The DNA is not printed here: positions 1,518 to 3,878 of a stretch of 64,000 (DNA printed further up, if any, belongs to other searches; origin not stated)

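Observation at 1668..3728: Single ORF fusing the last (MenG/UbiE methyltransferase) and first (MenF isochorismate synthase) menaquinone-pathway enzymes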

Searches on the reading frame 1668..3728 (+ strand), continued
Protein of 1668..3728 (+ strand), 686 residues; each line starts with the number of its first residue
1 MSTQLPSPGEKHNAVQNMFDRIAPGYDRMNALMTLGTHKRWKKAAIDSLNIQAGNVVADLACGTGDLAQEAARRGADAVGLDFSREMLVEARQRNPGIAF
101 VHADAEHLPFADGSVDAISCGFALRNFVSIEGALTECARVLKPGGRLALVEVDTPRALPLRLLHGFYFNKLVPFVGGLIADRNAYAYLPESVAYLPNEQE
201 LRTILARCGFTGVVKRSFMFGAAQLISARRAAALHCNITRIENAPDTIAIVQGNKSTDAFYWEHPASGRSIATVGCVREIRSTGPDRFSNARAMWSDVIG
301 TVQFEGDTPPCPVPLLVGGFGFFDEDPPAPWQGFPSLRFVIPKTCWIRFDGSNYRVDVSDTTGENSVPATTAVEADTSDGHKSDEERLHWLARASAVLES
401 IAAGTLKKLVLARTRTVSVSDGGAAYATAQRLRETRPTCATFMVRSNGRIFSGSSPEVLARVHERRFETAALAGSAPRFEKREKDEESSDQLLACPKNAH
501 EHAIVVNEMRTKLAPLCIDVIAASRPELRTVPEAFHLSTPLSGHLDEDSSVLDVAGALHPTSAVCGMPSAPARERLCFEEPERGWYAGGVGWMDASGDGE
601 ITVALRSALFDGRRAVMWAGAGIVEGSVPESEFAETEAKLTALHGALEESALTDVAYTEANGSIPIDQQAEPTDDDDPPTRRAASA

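Call 23: search_protein_families(library=pfam, proteins=[P0050, P0060, P0092, P0103, P0160, P0179, P0194, P0051, P0072, P0080], max_evalue=0.00001)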
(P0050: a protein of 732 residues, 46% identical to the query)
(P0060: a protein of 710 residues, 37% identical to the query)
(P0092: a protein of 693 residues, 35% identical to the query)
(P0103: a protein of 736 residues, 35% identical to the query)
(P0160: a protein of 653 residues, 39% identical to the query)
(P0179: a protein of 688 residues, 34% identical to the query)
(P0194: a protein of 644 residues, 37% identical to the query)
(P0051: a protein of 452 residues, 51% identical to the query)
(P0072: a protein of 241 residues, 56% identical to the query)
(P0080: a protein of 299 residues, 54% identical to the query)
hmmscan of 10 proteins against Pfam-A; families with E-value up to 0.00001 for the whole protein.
P0050 (732 aa): 7 families
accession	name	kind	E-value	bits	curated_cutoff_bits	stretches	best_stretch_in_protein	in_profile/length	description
PF00425.24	Chorismate_bind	-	1.4e-65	221.8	27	1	463-715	2-257/257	chorismate binding enzyme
PF01209.24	Ubie_methyltran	-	3e-43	148.3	20.1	1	9-223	5-228/233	ubiE/COQ5 methyltransferase family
PF08241.18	Methyltransf_11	-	1.5e-18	67.7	21.2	1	56-146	1-94/95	Methyltransferase domain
PF13649.12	Methyltransf_25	-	6.6e-17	62.4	27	1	55-142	1-96/97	Methyltransferase domain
PF13847.12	Methyltransf_31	-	1.1e-09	38.6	27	1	52-151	4-113/145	Methyltransferase domain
PF08242.18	Methyltransf_12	-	6.6e-08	33.6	30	1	56-144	1-97/98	Methyltransferase domain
PF13489.12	Methyltransf_23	-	4e-06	27.1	27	1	53-169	24-141/164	Methyltransferase domain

P0060 (710 aa): 7 families
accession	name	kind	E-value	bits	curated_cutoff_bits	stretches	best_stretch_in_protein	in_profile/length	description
PF00425.24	Chorismate_bind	-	4.6e-63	213.6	27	1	440-698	3-257/257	chorismate binding enzyme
PF01209.24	Ubie_methyltran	-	1.2e-45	156.1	20.1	1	21-224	11-218/233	ubiE/COQ5 methyltransferase family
PF13649.12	Methyltransf_25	-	3.4e-21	76.2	27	1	61-154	1-97/97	Methyltransferase domain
PF08241.18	Methyltransf_11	-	1.4e-20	74.1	21.2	1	62-158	1-95/95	Methyltransferase domain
PF13847.12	Methyltransf_31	-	3.3e-14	53.2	27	1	58-160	4-111/145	Methyltransferase domain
PF08242.18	Methyltransf_12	-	1.2e-12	48.8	30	1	62-155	1-97/98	Methyltransferase domain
PF13489.12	Methyltransf_23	-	7.4e-10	39.2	27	1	43-164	7-122/164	Methyltransferase domain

P0092 (693 aa): 7 families
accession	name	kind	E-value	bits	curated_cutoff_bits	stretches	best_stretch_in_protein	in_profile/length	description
PF00425.24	Chorismate_bind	-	8.9e-67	225.8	27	1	428-682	2-257/257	chorismate binding enzyme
PF01209.24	Ubie_methyltran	-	3e-58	197.4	20.1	1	18-239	11-233/233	ubiE/COQ5 methyltransferase family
PF08241.18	Methyltransf_11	-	7.5e-20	71.8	21.2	1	59-157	2-95/95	Methyltransferase domain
PF13649.12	Methyltransf_25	-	4.9e-19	69.3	27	1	57-153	1-97/97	Methyltransferase domain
PF13847.12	Methyltransf_31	-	7.7e-15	55.3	27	1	54-161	4-113/145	Methyltransferase domain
PF13489.12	Methyltransf_23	-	2.5e-14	53.8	27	1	40-220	7-160/164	Methyltransferase domain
PF08242.18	Methyltransf_12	-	3.8e-10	40.8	30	1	58-155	1-98/98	Methyltransferase domain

P0103 (736 aa): 7 families
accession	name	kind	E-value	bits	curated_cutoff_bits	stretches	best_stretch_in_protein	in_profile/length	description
PF00425.24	Chorismate_bind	-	2.6e-74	250.5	27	1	467-725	2-257/257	chorismate binding enzyme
PF01209.24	Ubie_methyltran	-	5.7e-55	186.6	20.1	1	35-258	9-231/233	ubiE/COQ5 methyltransferase family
PF08241.18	Methyltransf_11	-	3.9e-17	63.1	21.2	1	78-177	1-94/95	Methyltransferase domain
PF13649.12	Methyltransf_25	-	3.4e-16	60.1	27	1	77-174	1-97/97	Methyltransferase domain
PF13847.12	Methyltransf_31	-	3.5e-12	46.6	27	1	72-182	2-113/145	Methyltransferase domain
PF13489.12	Methyltransf_23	-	1.8e-10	41.2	27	1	57-244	5-163/164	Methyltransferase domain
PF08242.18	Methyltransf_12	-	6.2e-08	33.7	30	1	78-176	1-98/98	Methyltransferase domain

P0160 (653 aa): 3 families
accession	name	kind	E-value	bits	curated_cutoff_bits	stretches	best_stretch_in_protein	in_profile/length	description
PF00425.24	Chorismate_bind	-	1.8e-73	247.7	27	1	391-641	3-257/257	chorismate binding enzyme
PF13411.12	MerR_1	-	4.3e-22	78.4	21.6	1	8-75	1-68/69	MerR HTH family regulatory protein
PF00376.29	MerR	-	6.2e-07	29.6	28.2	1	13-39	5-31/38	MerR family regulatory protein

P0179 (688 aa): 7 families
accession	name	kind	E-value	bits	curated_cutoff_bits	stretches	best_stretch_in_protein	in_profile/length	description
PF00425.24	Chorismate_bind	-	6.5e-69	232.8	27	1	425-679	3-257/257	chorismate binding enzyme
PF01209.24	Ubie_methyltran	-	4.8e-55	186.9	20.1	1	2-223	12-232/233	ubiE/COQ5 methyltransferase family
PF13649.12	Methyltransf_25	-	1.3e-15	58.3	27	1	41-138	1-97/97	Methyltransferase domain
PF08241.18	Methyltransf_11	-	1.6e-15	57.9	21.2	1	42-142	1-95/95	Methyltransferase domain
PF13847.12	Methyltransf_31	-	5.5e-13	49.3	27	1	37-147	3-118/145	Methyltransferase domain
PF13489.12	Methyltransf_23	-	8.4e-08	32.6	27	1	23-209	7-164/164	Methyltransferase domain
PF08242.18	Methyltransf_12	-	3.1e-07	31.5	30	1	42-139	1-97/98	Methyltransferase domain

P0194 (644 aa): 3 families
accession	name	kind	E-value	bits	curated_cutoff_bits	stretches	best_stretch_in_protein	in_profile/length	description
PF00425.24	Chorismate_bind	-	6.2e-74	249.2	27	1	382-632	3-257/257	chorismate binding enzyme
PF13411.12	MerR_1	-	8.6e-19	67.9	21.6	1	3-69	1-67/69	MerR HTH family regulatory protein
PF00376.29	MerR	-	1.2e-07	31.9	28.2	1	6-36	3-34/38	MerR family regulatory protein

P0051 (452 aa): 1 family
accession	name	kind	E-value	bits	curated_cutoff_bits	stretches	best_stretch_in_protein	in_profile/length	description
PF00425.24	Chorismate_bind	-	1.2e-70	238.4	27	1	184-434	4-257/257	chorismate binding enzyme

P0072 (241 aa): 6 families
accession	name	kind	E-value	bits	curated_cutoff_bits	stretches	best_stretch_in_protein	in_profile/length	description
PF01209.24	Ubie_methyltran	-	4e-45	154.4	20.1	1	21-235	5-228/233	ubiE/COQ5 methyltransferase family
PF08241.18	Methyltransf_11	-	4.8e-21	75.7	21.2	1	69-158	2-94/95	Methyltransferase domain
PF13649.12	Methyltransf_25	-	4e-18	66.3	27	1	67-155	1-97/97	Methyltransferase domain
PF13847.12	Methyltransf_31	-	1.2e-13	51.4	27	1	65-170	5-122/145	Methyltransferase domain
PF08242.18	Methyltransf_12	-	1.3e-08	35.9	30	1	68-157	1-98/98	Methyltransferase domain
PF13489.12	Methyltransf_23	-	4.1e-08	33.6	27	1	62-220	21-159/164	Methyltransferase domain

P0080 (299 aa): 6 families
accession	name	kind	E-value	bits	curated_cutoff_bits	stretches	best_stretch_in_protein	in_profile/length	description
PF01209.24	Ubie_methyltran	-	3e-38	131.9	20.1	1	26-230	5-218/233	ubiE/COQ5 methyltransferase family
PF08241.18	Methyltransf_11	-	2.7e-19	70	21.2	1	73-163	1-94/95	Methyltransferase domain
PF13649.12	Methyltransf_25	-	3.7e-18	66.4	27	1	72-160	1-97/97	Methyltransferase domain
PF13847.12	Methyltransf_31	-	3e-14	53.4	27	1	69-168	4-113/145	Methyltransferase domain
PF08242.18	Methyltransf_12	-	4.6e-11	43.7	30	1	73-161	1-97/98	Methyltransferase domain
PF13489.12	Methyltransf_23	-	1.9e-07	31.4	27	1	54-179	7-131/164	Methyltransferase domain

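Call 25: list_cluster_members(proteins=[P0001, P0050, P0060, P0092, P0103, P0179, P0008, P0160, P0194, P0051])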
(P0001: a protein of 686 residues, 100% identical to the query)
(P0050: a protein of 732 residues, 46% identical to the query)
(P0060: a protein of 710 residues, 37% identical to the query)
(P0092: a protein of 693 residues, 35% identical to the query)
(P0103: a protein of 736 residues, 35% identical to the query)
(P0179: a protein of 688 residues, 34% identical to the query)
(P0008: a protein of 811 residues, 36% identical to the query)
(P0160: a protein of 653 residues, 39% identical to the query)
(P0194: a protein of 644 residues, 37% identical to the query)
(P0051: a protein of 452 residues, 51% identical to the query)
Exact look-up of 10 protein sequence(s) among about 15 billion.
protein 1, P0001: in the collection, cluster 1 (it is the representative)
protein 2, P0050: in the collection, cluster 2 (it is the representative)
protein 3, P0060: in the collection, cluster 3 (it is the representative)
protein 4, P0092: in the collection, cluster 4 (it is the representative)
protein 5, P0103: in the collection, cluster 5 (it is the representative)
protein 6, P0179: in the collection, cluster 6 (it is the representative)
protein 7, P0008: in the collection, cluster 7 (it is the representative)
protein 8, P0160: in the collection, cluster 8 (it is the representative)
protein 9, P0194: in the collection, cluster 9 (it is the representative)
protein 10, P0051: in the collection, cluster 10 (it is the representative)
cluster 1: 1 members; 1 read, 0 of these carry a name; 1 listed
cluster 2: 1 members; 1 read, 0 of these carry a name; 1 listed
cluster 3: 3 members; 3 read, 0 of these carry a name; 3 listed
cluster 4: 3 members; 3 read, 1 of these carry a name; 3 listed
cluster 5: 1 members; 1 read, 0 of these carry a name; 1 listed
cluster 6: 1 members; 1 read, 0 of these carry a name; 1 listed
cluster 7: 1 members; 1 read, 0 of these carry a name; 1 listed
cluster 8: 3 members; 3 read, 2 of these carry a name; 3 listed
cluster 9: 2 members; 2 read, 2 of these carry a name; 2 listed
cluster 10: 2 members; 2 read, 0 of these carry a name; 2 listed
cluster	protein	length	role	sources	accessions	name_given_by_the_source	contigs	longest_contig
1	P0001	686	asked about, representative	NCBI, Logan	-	-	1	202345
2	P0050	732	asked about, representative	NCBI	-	-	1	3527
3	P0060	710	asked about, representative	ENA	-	-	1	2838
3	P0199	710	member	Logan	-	-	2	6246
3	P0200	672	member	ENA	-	-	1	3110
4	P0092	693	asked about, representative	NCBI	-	-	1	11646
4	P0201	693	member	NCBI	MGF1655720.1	MAG: isochorismate synthase [Verrucomicrobiales bacterium]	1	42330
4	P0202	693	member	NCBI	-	-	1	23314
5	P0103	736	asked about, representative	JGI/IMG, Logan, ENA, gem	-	-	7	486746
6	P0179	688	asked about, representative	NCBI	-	-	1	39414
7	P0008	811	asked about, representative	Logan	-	-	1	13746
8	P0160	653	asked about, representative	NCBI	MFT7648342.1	MAG: menaquinone-specific isochorismate synthase [Candidatus Poriferisodalaceae bacterium]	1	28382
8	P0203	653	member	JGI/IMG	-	menaquinone-specific isochorismate synthase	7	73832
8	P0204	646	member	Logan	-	-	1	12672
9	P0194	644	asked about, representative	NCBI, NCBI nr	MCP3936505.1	MAG: isochorismate synthase [Actinomycetia bacterium] | isochorismate synthase [Actinomycetes bacterium]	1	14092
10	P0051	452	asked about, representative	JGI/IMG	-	-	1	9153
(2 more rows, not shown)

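Call 31: find_related_loci(query=A3, collection=genome_contigs, flank=6000)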
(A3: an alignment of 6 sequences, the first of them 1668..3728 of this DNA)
Query A3 (686 aa) in genome_contigs; peptide patterns used: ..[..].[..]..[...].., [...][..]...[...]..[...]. (x = any residue, [..] = any of these).
600 stretches matched a pattern (row limit reached: there are more); 594 encode a relative of the query (tblastn E <= 1e-3); the best 80 are kept; 80 distinct loci.
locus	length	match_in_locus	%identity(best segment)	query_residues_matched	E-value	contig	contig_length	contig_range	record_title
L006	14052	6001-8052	38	5-647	2e-123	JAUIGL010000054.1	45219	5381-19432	MAG: bacterium isolate Co_bin.149 NODE_5480_length_45219_cov_2.288943, whole genome shotgun sequence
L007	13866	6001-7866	35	5-647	5e-93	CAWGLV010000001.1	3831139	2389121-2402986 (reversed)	MAG: uncultured Microthrixaceae bacterium isolate MFD09779.bin.1.83 genome assembly, contig: contig_11972, whole genome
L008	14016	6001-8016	33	15-647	2e-76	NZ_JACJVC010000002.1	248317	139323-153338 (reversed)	Actinomyces sp. AC-20-1 NODE_2_length_248317_cov_50.638942, whole genome shotgun sequence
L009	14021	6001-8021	40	1-651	1e-74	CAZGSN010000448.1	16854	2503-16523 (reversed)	MAG TPA_asm: uncultured Candidatus Binatia bacterium isolate binchicken_co200_33 genome assembly, contig: k141_1017903,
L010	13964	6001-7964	40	1-643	3e-136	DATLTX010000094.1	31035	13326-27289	MAG TPA_asm: Candidatus Binataceae bacterium isolate SMAG_U13968 k141_808365, whole genome shotgun sequence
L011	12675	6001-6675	55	5-228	1e-67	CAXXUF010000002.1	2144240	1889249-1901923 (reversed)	MAG: Tepidiformaceae bacterium isolate 318f1ce1-8287-4d5d-81f3-8079518f2b7d genome assembly, contig: contig_2, whole gen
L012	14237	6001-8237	51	4-642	5e-67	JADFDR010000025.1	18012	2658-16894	MAG: Geobacter sp. isolate QR_Bin.25 NODE_25_length_18012_cov_16.688, whole genome shotgun sequence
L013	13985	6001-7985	48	3-649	4e-106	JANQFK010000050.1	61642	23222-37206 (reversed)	MAG: Myxococcota bacterium isolate PL23a_bin.83 k99_281936, whole genome shotgun sequence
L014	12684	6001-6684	54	5-231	2e-66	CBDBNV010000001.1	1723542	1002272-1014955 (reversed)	MAG: Tepidiformaceae bacterium isolate 3c820463-a1c9-49a0-8b2b-ff86738c7aa6 genome assembly, contig: contig_1, whole gen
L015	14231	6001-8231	48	5-649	2e-66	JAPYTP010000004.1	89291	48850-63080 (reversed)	MAG: Myxococcota bacterium isolate PW6.metabat2.187 PW6_296_length_89291_cov_8.846743, whole genome shotgun sequence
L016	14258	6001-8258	50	4-649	3e-65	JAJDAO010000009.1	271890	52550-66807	MAG: Deltaproteobacteria bacterium isolate OFTM73 OFTM73_8, whole genome shotgun sequence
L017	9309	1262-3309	51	2-636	2e-113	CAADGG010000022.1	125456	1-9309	uncultured proteobacterium isolate PRO3.fa.gz genome assembly, contig: k127_300354, whole genome shotgun sequence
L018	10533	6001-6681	49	5-230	9e-64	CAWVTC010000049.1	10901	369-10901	MAG TPA_asm: uncultured Dehalococcoidia bacterium isolate ERR3589570_metabat2_97 genome assembly, contig: ERZ7463457.440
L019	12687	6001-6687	51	3-230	6e-63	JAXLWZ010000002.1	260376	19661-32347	MAG: Dehalococcoidia bacterium isolate STL-CHL36 C4.140.fa-2, whole genome shotgun sequence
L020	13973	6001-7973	45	1-647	1e-109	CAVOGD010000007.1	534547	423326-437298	MAG: uncultured Gammaproteobacteria bacterium isolate MFD09964.bin.1.29 genome assembly, contig: contig_7930, whole geno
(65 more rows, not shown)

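Call 35: find_homologous_proteins(query=A3, max_evalue=1e-40)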
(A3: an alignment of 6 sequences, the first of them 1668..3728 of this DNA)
Query A3 (6 sequences) (686 aa, profile of the alignment): 40 proteins with E <= 1e-40 among 8000 candidates.
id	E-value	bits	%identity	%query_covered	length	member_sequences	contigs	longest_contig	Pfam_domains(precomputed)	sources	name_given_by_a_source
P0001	2.1e-263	894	100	100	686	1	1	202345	PF13847.13,PF13489.13,PF13649.13,PF05148.22,PF00425.25,PF01209.25,PF08241.19,PF08242.19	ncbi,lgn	-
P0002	3.3e-133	464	35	94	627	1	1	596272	PF13847.13,PF13489.13,PF13649.13,PF00425.25,PF01209.25,PF08241.19,PF08242.19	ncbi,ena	-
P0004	4.0e-117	411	45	27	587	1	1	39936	PF13649.13,PF00425.25,PF01209.25,PF08241.19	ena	-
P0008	3.3e-116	407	36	31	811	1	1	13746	PF13847.13,PF13489.13,PF13649.13,PF00425.25,PF01209.25,PF08241.19,PF08242.19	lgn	-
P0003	9.8e-105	370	41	57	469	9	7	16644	PF00425.25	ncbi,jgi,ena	jgi:isochorismate synthase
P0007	5.8e-103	364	37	58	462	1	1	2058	PF00425.25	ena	-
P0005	2.8e-102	361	41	57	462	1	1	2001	PF00425.25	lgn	-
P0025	3.1e-99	351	34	60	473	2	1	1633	PF00425.25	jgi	jgi:menaquinone-specific isochorismate synthase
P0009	4.6e-97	344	36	60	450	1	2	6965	PF00425.25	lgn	-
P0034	2.4e-96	342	35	57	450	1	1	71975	PF00425.25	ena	-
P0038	2.1e-95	339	41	36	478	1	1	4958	PF00425.25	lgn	-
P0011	4.6e-95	338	36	60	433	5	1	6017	PF00425.25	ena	-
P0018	7.8e-95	337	34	60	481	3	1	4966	PF00425.25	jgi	-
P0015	8.7e-94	333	33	59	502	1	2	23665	PF00425.25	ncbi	ncbi:MAG: isochorismate synthase [Ktedonobacteraceae bacterium]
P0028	4.2e-93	331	33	58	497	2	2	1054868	PF00425.25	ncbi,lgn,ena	-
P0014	1.2e-92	330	37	59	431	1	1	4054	PF00425.25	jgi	-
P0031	1.7e-92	329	32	60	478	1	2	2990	PF00425.25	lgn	-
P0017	1.8e-92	329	35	59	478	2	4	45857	PF00425.25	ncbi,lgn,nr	ncbi:MAG: isochorismate synthase [Solirubrobacteraceae bacterium]|nr:MAG: isochorismate synthase [So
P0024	3.0e-92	328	34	57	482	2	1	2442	PF00425.25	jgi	jgi:menaquinone-specific isochorismate synthase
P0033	5.3e-91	324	41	36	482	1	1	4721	PF00425.25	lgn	-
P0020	1.0e-89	320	33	59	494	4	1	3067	PF00425.25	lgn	-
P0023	1.6e-89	319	33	57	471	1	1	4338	PF00425.25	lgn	-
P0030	4.0e-88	315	33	57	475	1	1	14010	PF00425.25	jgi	jgi:menaquinone-specific isochorismate synthase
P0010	6.8e-87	311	44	29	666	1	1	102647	PF13649.13,PF00425.25,PF01209.25,PF08241.19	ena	-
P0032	1.7e-86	309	32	61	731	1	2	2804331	PF00376.30,PF13411.13,PF00425.25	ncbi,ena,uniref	ncbi:isochorismate synthase [Candidatus Poriferisodalis sp.]|uniref:isochorismate synthase n=1 Tax=C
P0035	1.6e-85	306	32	59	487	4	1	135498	PF00425.25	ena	-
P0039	6.7e-85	304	33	59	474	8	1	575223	PF00425.25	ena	-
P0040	1.4e-84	303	37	46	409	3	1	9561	PF00425.25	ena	-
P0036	5.8e-84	301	31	60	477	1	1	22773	PF00425.25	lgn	-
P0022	7.6e-84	301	40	39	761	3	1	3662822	PF00376.30,PF13411.13,PF00425.25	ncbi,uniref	ncbi:isochorismate synthase [Candidatus Poriferisodalis sp.]|uniref:isochorismate synthase n=1 Tax=C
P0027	1.3e-83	300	36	53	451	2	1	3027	PF00425.25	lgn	-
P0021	1.9e-83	299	33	63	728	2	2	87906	PF00376.30,PF13411.13,PF00425.25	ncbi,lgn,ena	-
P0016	1.7e-81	293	36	54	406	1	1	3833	PF00425.25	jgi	jgi:isochorismate synthase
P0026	2.0e-79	286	44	28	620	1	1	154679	PF13489.13,PF00425.25,PF01209.25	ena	-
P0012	4.1e-72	262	50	34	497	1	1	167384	PF13847.13,PF13489.13,PF00376.30,PF13411.13,PF28507.1,PF13649.13,PF01209.25,PF08241.19,PF08242.19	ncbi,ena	-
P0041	1.5e-70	257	38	43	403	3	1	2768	PF00425.25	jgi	jgi:menaquinone-specific isochorismate synthase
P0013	8.8e-69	251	49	34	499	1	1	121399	PF13847.13,PF13489.13,PF00376.30,PF13411.13,PF28507.1,PF13649.13,PF01209.25,PF08241.19,PF08242.19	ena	-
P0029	5.8e-61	225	50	26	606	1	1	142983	PF13847.13,PF13489.13,PF13649.13,PF01209.25,PF08241.19,PF08242.19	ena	-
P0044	1.3e-43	168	36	33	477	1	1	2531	PF13847.13,PF13489.13,PF13649.13,PF00107.33,PF01209.25,PF08241.19,PF08242.19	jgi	jgi:demethylmenaquinone methyltransferase/2-methoxy-6-polyprenyl-1,4-benzoquinol methylase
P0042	2.1e-41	160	53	21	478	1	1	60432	PF13847.13,PF00376.30,PF13411.13,PF28507.1,PF13649.13,PF01209.25,PF08241.19,PF08242.19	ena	-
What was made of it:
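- Tried and rejected: A profile search of the 5.8-billion-protein index with the six-fusion alignment (call 35) returned the same candidate set as the single-sequence search.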

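Call 48: find_encoding_contigs(protein=P0051, flank=6000, max_places=3)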
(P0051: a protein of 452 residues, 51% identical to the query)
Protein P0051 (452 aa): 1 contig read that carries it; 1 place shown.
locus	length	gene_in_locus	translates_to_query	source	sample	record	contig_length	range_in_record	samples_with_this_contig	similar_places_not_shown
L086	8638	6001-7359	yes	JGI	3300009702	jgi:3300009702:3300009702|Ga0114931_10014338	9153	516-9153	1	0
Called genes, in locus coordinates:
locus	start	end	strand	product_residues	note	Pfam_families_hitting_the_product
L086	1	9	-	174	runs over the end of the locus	?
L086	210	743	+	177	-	-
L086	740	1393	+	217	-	PF14512:TM1586_NiRdase (faint), PF00881:Nitroreductase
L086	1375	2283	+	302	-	PF01557:FAA_hydrolase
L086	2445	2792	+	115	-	PF12840:HTH_20 (weak), PF01022:HTH_5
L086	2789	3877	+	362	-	PF01758:SBF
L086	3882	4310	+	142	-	PF01451:LMWPc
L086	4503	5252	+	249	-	PF00376:MerR (weak), PF13411:MerR_1, PF28507:Rv1828_C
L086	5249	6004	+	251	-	PF01209:Ubie_methyltran, PF13489:Methyltransf_23, PF01728:FtsJ (weak), PF05148:Methyltransf_8 (weak), PF13649:Methyltransf_25, PF13847:Methyltransf_31, PF08241:Methyltransf_11, PF08242:Methyltransf_12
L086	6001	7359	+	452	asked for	PF00425:Chorismate_bind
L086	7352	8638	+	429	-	?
